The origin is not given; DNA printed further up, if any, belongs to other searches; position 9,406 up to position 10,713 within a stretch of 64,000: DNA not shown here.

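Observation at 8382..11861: APH-fold kinase next to a P-loop-kinase/GNAT-acetyltransferase fusion, divergent from an MFS transporter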

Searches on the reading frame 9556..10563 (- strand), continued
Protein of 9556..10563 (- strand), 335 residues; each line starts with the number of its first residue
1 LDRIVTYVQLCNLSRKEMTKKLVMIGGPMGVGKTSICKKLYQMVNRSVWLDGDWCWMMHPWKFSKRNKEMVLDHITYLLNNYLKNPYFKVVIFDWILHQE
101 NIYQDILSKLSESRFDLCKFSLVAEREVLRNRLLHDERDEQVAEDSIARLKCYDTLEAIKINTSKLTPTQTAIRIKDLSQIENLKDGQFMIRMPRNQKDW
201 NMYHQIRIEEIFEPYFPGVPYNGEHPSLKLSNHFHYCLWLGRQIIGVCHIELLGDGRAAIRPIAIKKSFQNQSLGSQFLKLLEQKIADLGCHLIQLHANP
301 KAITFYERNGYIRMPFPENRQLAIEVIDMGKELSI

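Call 78: find_encoding_contigs(protein=P0058, flank=6000, max_places=2)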
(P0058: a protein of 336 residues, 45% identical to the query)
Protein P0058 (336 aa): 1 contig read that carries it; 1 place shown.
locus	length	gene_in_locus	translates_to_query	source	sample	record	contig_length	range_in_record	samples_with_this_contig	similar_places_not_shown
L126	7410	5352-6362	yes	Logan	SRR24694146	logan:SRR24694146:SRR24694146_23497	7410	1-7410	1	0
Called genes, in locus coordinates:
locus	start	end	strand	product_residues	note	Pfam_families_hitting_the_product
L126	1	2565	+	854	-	?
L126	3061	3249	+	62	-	-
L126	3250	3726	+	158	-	PF03358:FMN_red (weak), PF12682:Flavodoxin_4 (faint), PF12724:Flavodoxin_5 (faint)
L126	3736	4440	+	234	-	PF09929:DUF2161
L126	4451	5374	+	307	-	PF04055:Radical_SAM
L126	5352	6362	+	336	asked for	PF13238:AAA_18, PF04229:GrpB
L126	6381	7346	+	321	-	PF00248:Aldo_ket_red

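Call 96: search_dna_similar(query=window:9556-10512:-, collection=plasmids, mode=protein, max_rows=20, max_evalue=0.001)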
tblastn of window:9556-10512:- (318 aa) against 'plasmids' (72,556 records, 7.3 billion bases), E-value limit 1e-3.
Records with a match: 26; places in all: 27; records where one place covers at least 80% of the query: 0.
Best place of each record, by identity: <60% 26.
By first word of the organism name: Legionella 17; Rhizobium 5; Devosia 1; Agrobacterium 1; Bacillus 1; Brucella 1.
By predicted mobility (MOB-suite, as given by PLSDB): conjugative 17; non-mobilizable 7; mobilizable 2.
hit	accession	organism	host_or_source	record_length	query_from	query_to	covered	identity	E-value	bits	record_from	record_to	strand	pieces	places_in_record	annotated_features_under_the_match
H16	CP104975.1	Devosia sp. A8/3-2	Oxytropis tragacanthoides,cell ...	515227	3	158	49%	37.0%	2e-25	113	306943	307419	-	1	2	AAA family ATPase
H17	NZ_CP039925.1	Agrobacterium tumefaciens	-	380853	144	294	47%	27.0%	3e-9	66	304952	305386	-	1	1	GNAT family N-acetyltransferase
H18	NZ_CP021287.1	Legionella pneumophila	Homo sapiens,human lung tissue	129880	181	301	38%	33.1%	4e-11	71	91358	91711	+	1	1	bifunctional GrpB family protein/GNAT family N-acetyltransferase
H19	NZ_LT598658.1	Legionella pneumophila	Homo sapiens,clinical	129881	181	301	38%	33.1%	4e-11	71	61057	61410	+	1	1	bifunctional GrpB family protein/GNAT family N-acetyltransferase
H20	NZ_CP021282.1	Legionella pneumophila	Homo sapiens,human lung tissue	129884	181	301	38%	33.1%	4e-11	71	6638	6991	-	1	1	bifunctional GrpB family protein/GNAT family N-acetyltransferase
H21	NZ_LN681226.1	Legionella hackeliae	-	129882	181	301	38%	33.1%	4e-11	71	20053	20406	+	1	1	bifunctional GrpB family protein/GNAT family N-acetyltransferase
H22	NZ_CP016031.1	Legionella pneumophila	Isolate,clinical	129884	181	301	38%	33.1%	4e-11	71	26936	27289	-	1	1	bifunctional GrpB family protein/GNAT family N-acetyltransferase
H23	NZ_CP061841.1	Legionella pneumophila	pure culture,drinking water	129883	181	301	38%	33.1%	4e-11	71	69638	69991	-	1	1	bifunctional GrpB family protein/GNAT family N-acetyltransferase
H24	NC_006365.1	Legionella pneumophila str. Paris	-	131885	181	301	38%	33.1%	4e-11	71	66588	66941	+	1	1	bifunctional GrpB family protein/GNAT family N-acetyltransferase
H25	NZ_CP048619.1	Legionella pneumophila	-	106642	181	301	38%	33.1%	5e-11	71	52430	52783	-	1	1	bifunctional GrpB family protein/GNAT family N-acetyltransferase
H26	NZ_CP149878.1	Rhizobium sp. T1473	Medicago sativa,Cell Culture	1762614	149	294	46%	27.2%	3e-8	62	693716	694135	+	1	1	none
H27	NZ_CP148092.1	Rhizobium sp. T1470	Medicago sativa,cell culture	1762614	149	294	46%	27.2%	3e-8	62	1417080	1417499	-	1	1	none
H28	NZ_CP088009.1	Rhizobium sp. T136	Melilotus albus,Cell culture,root nodule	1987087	149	294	46%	27.2%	3e-8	62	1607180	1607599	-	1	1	none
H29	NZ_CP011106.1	Legionella pneumophila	Homo sapiens,sputum sample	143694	181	299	37%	31.9%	1e-9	67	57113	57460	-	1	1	bifunctional GrpB family protein/GNAT family N-acetyltransferase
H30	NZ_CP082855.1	Legionella anisa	-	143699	181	299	37%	31.9%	1e-9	67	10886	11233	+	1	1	bifunctional GrpB family protein/GNAT family N-acetyltransferase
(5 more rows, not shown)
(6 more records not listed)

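Call 97: get_annotated_region(hit=H24, flank=6000)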
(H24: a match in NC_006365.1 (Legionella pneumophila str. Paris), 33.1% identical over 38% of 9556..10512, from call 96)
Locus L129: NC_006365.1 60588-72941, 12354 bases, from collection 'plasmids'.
description: Legionella pneumophila str. Paris plasmid pLPP, complete sequence
organism: Legionella pneumophila str. Paris (NCBI taxid 297246)
taxonomy: Bacteria; Pseudomonadota; Gammaproteobacteria; Legionellales; Legionellaceae; Legionella; Legionella pneumophila; Legionella pneumophila str. Paris
host: -; source: -; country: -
typing (MOB-suite, as given by PLSDB): conjugative; replicon rep_cluster_522; relaxase MOBF; mating-pair formation MPF_F
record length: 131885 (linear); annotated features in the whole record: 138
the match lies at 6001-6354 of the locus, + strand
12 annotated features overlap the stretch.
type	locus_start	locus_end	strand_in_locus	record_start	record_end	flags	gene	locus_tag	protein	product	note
CDS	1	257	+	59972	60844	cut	-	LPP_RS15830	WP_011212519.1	hypothetical protein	-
CDS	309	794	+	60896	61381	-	-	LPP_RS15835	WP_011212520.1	hypothetical protein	-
CDS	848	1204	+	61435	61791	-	-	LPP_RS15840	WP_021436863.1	hypothetical protein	-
CDS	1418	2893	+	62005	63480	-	-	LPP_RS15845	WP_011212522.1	ATP-binding cassette domain-containing protein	-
CDS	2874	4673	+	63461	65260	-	-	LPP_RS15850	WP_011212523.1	ABC transporter ATP-binding protein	-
CDS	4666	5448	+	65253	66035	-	-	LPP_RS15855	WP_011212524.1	nucleotidyltransferase domain-containing protein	-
CDS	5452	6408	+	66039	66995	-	-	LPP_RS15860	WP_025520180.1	bifunctional GrpB family protein/GNAT family N-acetyltransferase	-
CDS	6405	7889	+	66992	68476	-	-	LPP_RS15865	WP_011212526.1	GNAT family N-acetyltransferase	-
CDS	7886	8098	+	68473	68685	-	-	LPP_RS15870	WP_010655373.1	DUF1653 domain-containing protein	-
CDS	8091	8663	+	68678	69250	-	-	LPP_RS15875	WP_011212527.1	AAA family ATPase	-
CDS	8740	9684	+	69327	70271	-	-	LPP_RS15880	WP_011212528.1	MerR family transcriptional regulator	-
CDS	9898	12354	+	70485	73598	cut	-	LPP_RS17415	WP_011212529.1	serine hydrolase domain-containing protein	-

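Call 100: search_solved_structures(query=L129:8091-8663:+, max_evalue=0.1)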
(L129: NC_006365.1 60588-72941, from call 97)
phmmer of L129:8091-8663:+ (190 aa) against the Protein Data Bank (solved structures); distinct sequences matched with E-value up to 0.1: 0.

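Call 108: search_protein_families(library=ncbifam, proteins=[L129:4666-5448:+, L129:5452-6408:+, L129:6405-7889:+, L129:8091-8663:+, L129:1418-2893:+, L129:2874-4673:+, L129:8740-9684:+], max_evalue=0.001)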
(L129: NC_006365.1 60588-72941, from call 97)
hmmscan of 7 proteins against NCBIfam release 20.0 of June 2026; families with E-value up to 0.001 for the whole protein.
L129:4666-5448:+ (260 aa): 10 families
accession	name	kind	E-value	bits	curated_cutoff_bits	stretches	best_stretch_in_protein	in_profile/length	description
NF012212.1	ANT_9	subfamily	3.2e-15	56.1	340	2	16-69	7-59/249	aminoglycoside nucleotidyltransferase ANT(9)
NF010309.0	PRK13746.1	subfamily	5.5e-14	52.1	193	1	131-258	137-259/263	aminoglycoside adenylyltransferase family protein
NF012157.0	ANT_3pp_I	equivalog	4.6e-10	39.2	375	1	132-255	132-250/256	AadA family aminoglycoside 3''-O-nucleotidyltransferase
NF033220.1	ANT_3pp_II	equivalog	1.5e-09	37.6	400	1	15-69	7-60/258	ANT(3'')-II family aminoglycoside nucleotidyltransferase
NF012135.0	ANT_3pp_9_crypt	exception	1.7e-08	34.3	560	1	28-217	26-219/262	cryptic aminoglycoside nucleotidyltransferase ANT(3'')/ANT(9)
NF053581.1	ANT_3pp_Ic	exception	3.3e-07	30.1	545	0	22-65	20-62/265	aminoglycoside nucleotidyltransferase ANT(3'')-Ic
NF033127.1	ANT_3pp_AadA3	exception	3.6e-06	26.6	595.5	0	134-239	135-236/258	ANT(3'')-Ia family aminoglycoside nucleotidyltransferase AadA3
NF045972.1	ANT_3pp_I_Serra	equivalog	7.5e-06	25.9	500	1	22-221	19-222/261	ANT(3'')-I family aminoglycoside adenylyltransferase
NF045909.1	ANT_9_Ic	equivalog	8.9e-05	21.9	505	0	19-81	16-77/259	aminoglycoside nucleotidyltransferase ANT(9)-Ic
NF033126.1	ANT_3pp_AadA1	exception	0.00018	21.1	587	0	133-240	134-237/258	ANT(3'')-Ia family aminoglycoside nucleotidyltransferase AadA1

L129:5452-6408:+ (318 aa): 2 families
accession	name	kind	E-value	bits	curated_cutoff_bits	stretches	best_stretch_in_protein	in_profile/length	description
NF002879.0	PRK03333.1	equivalog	3e-20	72.6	215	1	6-168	208-382/395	dephospho-CoA kinase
TIGR01575.1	rimI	equivalog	1.3e-05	25.4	86.4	1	214-295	29-113/132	ribosomal protein S18-alanine N-acetyltransferase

L129:6405-7889:+ (494 aa): 32 families (the best 25 are shown)
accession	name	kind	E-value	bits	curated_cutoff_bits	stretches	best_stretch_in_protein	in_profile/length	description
TIGR01575.1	rimI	equivalog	7.5e-22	77.9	86.4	2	42-132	30-114/132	ribosomal protein S18-alanine N-acetyltransferase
NF005840.0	PRK07757.1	equivalog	1.2e-17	64.2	154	2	399-474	48-120/153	N-acetyltransferase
NF033078.2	AAC_6p_Ia_fam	equivalog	6.8e-13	48.8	265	1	396-460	54-118/181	AAC(6')-Ia family aminoglycoside 6'-N-acetyltransferase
NF040501.1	resist_ArsN2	equivalog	6.8e-13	48.4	125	1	404-474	36-103/133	arsenic resistance N-acetyltransferase ArsN2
NF053587.1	SpmdActasePaiA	equivalog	9.1e-13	48.3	250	0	72-130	95-147/172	spermidine/spermine N(1)-acetyltransferase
NF002959.0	PRK03624.1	equivalog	1.1e-11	44.7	124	0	423-474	78-131/147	GNAT family acetyltransferase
NF040503.1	resist_ArsN1a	equivalog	7.1e-11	42.1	170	1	417-479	72-140/159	arsinothricin resistance N-acetyltransferase ArsN1 family A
NF033083.0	AAC_3_I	equivalog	6.5e-10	39.4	200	0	69-107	79-117/145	AAC(3)-I family aminoglycoside N-acetyltransferase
NF008212.0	PRK10975.1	equivalog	1.6e-09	37.9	219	1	50-108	146-204/232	dTDP-4-amino-4,6-dideoxy-D-galactose acyltransferase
NF043067.1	AAC_6p_group_E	equivalog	1.9e-09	37.5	140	0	417-454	70-107/140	aminoglycoside 6'-N-acetyltransferase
NF005921.0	PRK07922.1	equivalog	2.2e-09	37.2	180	1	393-474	47-125/170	amino-acid N-acetyltransferase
NF003641.0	PRK05279.1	equivalog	4.7e-09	35.6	344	1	400-490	340-429/441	amino-acid N-acetyltransferase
NF000360.1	sat4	exception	1.4e-08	35.1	380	0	50-131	79-154/180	streptothricin N-acetyltransferase Sat4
NF007530.0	PRK10146.1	equivalog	1.4e-07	31.8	142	1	190-264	34-106/144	aminoalkylphosphonate N-acetyltransferase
TIGR03448.1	mycothiol_MshD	equivalog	5.5e-07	29.2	163.1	0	197-269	42-106/294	mycothiol synthase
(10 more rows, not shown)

L129:8091-8663:+ (190 aa): 0 families

L129:1418-2893:+ (491 aa): 194 families (the best 25 are shown)
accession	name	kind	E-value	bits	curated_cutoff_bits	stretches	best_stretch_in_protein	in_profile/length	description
NF000355.4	ribo_prot_ABC_F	equivalog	1.5e-102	344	380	2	81-462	116-494/499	ribosomal protection-like ABC-F family protein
NF000168.2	ABCF_Msr_all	exception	3.1e-70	237.1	680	2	81-475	99-485/487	Msr family ABC-F type ribosomal protection protein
NF000169.2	ABCF_Sal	exception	5.5e-70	236.5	725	2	81-482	129-515/542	Sal family ABC-F type ribosomal protection protein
NF007921.0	PRK10636.1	equivalog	2.8e-67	227.4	917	3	275-480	310-512/638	ABC transporter ATP-binding protein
NF050005.1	ABC_ATPase_Uup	equivalog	5.2e-67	226.4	900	2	81-482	155-525/636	ATP-binding cassette ATPase Uup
NF043038.1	ABCF_CplR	exception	1.3e-66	225.4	780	2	83-485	96-486/544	ABC-F type ribosomal protection protein CplR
NF000170.2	ABCF_Vga_all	exception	8.7e-66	222.5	725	1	28-479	26-464/521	Vga family ABC-F type ribosomal protection protein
NF008775.0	PRK11819.1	equivalog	3.3e-62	210.9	599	2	81-481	162-529/556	energy-dependent translational throttle protein EttA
NF008358.0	PRK11147.1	equivalog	8.9e-62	209.2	936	3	292-481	333-524/635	ABC transporter ATP-binding protein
TIGR03719.1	ABC_ABC_ChvD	subfamily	1.3e-61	208.9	806.75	2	82-482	161-528/552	energy-dependent translational throttle protein EttA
NF011646.0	PRK15064.1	equivalog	2.3e-61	207.8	762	2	83-482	156-522/530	ABC-F family ATPase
NF000167.2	ABCF_Lsa_all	exception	1.6e-57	195.6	750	2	82-461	117-486/492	Lsa family ABC-F type ribosomal protection protein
NF045691.1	ABCF_VgaF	exception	4.9e-52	177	975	1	29-473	27-457/459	ABC-F type ribosomal protection protein Vga(F)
NF000171.1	ABCF_producer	exception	4.1e-51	174.1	800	4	83-217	164-304/541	TlrC/CarA/OleB/SrmB family ABC-F type ribosomal protection protein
NF000514.1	ABCF_OptrA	exception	7e-48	163.4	1450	3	222-460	289-525/655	ABC-F type ribosomal protection protein OptrA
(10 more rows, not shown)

L129:2874-4673:+ (599 aa): 187 families (the best 25 are shown)
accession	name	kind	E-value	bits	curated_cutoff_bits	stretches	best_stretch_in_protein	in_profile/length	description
TIGR02203.1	MsbA_lipidA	equivalog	8.7e-107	357.9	602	1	13-579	5-569/572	lipid A export permease/ATP-binding protein MsbA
TIGR02204.1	MsbA_rel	hypoth_equivalog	8.4e-106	354.9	780.4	1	12-579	8-575/576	ABC transporter, permease/ATP-binding protein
NF010178.0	PRK13657.1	equivalog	8e-102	341.6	733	1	39-590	36-579/588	glucan ABC transporter ATP-binding protein/ permease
NF045513.1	HepA_fam_ABC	equivalog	3.2e-94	316.5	725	1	51-572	82-602/610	heterocyst formation ABC transporter subunit HepA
NF052233.1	CphA_assoc_ABC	equivalog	1.1e-90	305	880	1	13-582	175-746/766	cyanophycin metabolism-associated ABC transporter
NF008381.0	PRK11176.1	equivalog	2.7e-85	286.9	867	1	14-581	17-581/582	lipid A ABC transporter ATP-binding protein/permease MsbA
TIGR00958.1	3a01208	subfamily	3.3e-85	286.8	874.6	1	20-575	162-710/711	antigen peptide transporter 2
TIGR01846.1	type_I_sec_HlyB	subfamily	7.9e-85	285.5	725.55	1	21-581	138-694/694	type I secretion system permease/ATPase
TIGR01192.1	chvA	subfamily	5.3e-80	269.7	585.4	1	46-588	43-577/585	glucan export ABC transporter ATP-binding protein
TIGR03375.1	type_I_sec_LssB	subfamily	7.1e-77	259.2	693.1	1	99-567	223-690/696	type I secretion system permease/ATPase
TIGR02857.1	CydD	equivalog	5.4e-73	246.7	435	2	328-550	305-528/529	thiol reductant ABC exporter subunit CydD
TIGR03796.1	NHLM_micro_ABC1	equivalog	6.4e-73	246.1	853.3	1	11-575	143-708/710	NHLP family bacteriocin export ABC transporter peptidase/permease/ATPase subunit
TIGR01193.1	bacteriocin_ABC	subfamily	8.3e-70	236.1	523.85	1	21-576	155-706/708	peptide cleavage/export ABC transporter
TIGR03797.1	NHLM_micro_ABC2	equivalog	2.1e-68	231.5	709.4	1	90-579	201-685/686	NHLP bacteriocin export ABC transporter permease/ATPase subunit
NF008364.0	PRK11160.1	equivalog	7.6e-67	226.2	630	1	113-576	112-572/575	heme ABC transporter ATP-binding protein/permease CydC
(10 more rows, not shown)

L129:8740-9684:+ (314 aa): 15 families
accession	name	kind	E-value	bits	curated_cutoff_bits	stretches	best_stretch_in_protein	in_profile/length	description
NF007069.0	PRK09514.1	equivalog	4.5e-14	52.6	143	1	7-89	5-88/141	Zn(2+)-responsive transcriptional regulator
TIGR02043.1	ZntR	equivalog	2.7e-13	50.2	167.95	1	7-85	5-83/131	Zn(2+)-responsive transcriptional regulator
TIGR02044.1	CueR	equivalog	1.6e-12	47.6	147.4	1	7-71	4-68/127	Cu(I)-responsive transcriptional regulator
NF047375.1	HeatShock_HspR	equivalog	1.1e-11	44.6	105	1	9-91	9-90/92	heat shock protein transcriptional repressor HspR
NF053782.1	ChlnTransRegdde3219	equivalog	1.9e-11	44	450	1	2-156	5-151/278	choline utilization transcriptional activator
TIGR02051.1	MerR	equivalog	1.5e-10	41.4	150.85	1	8-90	4-84/124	mercury resistance transcriptional regulator MerR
TIGR02047.1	CadR-PbrR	equivalog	2.6e-09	37.2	151.45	1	8-74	5-71/127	Cd(II)/Pb(II)-responsive transcriptional regulator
NF041849.1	trans_regNmlR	equivalog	7.9e-09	35.6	175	1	6-106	3-103/117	stress response transcriptional regulator NmlR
NF007590.0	PRK10227.1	equivalog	1.2e-07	31.8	244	1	6-70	3-67/135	Cu(I)-responsive transcriptional regulator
NF047377.1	heat_HspR_dupli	exception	9.4e-06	25.3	300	1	12-90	14-95/214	heat shock protein transcriptional repressor HspR, fused homodimer type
TIGR02054.1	MerD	equivalog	3.5e-05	24.3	103.65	1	2-66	2-66/120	mercuric resistance transcriptional repressor MerD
NF010315.0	PRK13752.1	subfamily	8.1e-05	22.7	261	1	10-86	14-88/144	mercury resistance transcriptional regulator MerR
NF050798.1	TF_FtsR_Actino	equivalog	0.0001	22.5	150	1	15-78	17-80/223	transcriptional regulator FtsR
TIGR01950.1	SoxR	equivalog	0.00021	21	116.9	0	6-72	4-69/142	redox-sensitive transcriptional activator SoxR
NF011617.0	PRK15043.1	equivalog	0.00033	20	417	1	8-89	8-90/243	HTH-type transcriptional regulator MlrA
